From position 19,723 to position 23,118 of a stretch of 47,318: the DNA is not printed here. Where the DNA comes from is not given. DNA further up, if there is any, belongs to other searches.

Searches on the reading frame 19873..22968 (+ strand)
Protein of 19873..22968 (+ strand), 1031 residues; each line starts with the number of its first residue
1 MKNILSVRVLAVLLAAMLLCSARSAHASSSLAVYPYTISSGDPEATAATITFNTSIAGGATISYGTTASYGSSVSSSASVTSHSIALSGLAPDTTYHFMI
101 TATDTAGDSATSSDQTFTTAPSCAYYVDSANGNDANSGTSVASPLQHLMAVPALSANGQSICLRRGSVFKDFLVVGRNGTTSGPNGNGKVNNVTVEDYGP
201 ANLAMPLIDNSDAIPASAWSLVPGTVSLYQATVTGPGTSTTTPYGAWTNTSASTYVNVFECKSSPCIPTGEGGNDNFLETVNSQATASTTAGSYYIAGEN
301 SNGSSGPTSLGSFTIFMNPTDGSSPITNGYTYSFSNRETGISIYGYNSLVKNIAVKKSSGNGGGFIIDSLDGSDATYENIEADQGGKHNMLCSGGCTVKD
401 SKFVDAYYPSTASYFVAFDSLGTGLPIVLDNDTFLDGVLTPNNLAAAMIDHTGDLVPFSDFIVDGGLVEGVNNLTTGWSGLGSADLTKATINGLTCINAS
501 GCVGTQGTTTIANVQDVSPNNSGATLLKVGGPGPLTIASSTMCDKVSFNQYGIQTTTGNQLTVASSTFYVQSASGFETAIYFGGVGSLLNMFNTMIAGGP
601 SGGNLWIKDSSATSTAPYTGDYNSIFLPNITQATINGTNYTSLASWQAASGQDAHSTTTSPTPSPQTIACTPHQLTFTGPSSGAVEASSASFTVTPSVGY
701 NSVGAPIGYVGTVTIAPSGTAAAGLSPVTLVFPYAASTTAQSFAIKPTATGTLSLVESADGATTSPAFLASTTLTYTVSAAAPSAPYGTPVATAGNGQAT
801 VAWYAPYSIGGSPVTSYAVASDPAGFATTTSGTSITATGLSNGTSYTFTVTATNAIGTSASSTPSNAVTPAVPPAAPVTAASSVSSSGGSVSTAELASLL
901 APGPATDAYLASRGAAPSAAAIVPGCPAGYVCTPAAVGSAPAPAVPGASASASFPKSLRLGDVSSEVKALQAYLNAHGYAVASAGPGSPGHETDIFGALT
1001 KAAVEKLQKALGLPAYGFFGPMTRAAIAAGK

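Call 40: search_protein_families(library=pfam, proteins=[window:19873-22968:+], max_evalue=0.0001)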
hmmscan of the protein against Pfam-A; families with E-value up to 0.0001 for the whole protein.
window:19873-22968:+ (1031 aa): 4 families
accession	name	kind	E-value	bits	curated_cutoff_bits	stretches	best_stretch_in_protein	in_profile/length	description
PF00041.27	fn3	-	5.9e-14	52.5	25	1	785-866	2-82/84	Fibronectin type III domain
PF01471.23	PG_binding_1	-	3.5e-11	43.6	23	1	965-1027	3-57/57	Putative peptidoglycan binding domain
PF16656.11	Pur_ac_phosph_N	-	1.3e-06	29.3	30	1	38-119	6-93/93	Purple acid Phosphatase, N-terminal domain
PF25059.1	FN3_DSCAM-DSCAML_C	-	2e-06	28.5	39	0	76-119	38-79/89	DSCAM/DSCAML C-terminal Fn3-like domain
